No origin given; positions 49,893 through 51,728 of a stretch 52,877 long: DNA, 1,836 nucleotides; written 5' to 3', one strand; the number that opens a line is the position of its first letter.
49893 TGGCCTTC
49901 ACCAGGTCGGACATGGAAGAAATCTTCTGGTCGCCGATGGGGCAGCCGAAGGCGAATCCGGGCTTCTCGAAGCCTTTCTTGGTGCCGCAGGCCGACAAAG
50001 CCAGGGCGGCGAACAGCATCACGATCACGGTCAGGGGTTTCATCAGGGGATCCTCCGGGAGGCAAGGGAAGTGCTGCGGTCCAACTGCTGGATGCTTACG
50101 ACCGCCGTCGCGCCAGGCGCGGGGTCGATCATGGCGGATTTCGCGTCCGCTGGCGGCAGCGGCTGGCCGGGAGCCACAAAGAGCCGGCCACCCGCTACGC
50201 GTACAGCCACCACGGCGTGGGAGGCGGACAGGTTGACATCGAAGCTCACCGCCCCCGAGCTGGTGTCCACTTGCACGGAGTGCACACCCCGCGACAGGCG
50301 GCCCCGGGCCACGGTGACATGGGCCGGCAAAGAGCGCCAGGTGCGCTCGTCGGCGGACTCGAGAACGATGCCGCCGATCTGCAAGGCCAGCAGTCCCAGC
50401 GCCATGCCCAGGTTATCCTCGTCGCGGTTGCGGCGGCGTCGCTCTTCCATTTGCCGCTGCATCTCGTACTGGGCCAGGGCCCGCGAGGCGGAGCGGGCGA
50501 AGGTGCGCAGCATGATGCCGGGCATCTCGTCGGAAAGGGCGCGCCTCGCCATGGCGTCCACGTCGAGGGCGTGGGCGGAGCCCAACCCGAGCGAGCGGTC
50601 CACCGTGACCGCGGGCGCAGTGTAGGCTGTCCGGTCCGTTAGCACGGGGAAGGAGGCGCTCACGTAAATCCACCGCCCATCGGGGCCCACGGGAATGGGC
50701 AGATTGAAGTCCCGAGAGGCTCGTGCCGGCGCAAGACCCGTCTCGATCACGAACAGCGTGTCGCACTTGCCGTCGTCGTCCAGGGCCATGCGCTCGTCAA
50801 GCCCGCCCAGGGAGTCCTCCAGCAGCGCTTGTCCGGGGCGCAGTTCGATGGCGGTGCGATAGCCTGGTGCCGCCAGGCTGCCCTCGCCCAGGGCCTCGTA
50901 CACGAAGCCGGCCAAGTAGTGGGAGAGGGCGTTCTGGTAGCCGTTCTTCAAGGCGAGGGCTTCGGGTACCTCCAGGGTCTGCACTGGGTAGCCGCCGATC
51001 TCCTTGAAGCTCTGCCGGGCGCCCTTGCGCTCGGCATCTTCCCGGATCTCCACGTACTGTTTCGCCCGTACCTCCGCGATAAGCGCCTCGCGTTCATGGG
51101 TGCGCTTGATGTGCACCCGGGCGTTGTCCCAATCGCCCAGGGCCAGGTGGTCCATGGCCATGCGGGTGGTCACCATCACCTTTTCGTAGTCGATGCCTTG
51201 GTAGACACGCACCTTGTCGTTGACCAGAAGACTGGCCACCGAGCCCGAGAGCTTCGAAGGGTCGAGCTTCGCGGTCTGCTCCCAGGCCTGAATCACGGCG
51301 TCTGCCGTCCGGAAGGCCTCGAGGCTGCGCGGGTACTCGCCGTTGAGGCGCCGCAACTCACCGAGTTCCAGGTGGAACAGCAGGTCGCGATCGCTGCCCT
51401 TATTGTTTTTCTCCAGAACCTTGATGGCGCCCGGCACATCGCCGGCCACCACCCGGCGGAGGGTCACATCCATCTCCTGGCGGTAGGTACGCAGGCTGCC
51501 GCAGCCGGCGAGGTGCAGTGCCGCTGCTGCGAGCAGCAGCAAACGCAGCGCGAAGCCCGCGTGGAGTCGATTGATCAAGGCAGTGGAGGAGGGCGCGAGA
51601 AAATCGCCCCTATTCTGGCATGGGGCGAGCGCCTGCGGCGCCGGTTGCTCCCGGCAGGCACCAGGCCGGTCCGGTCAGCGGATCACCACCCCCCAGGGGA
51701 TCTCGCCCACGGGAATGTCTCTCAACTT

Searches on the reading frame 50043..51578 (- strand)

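Call 66: search_protein_families(library=pfam, proteins=[window:50043-51578:-], max_evalue=0.00001)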
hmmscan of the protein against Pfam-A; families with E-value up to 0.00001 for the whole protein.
window:50043-51578:- (511 aa): 1 family
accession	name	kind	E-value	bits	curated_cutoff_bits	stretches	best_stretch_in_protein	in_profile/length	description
PF07719.23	TPR_2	-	6.6e-06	26.3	27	0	217-249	1-33/34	Tetratricopeptide repeat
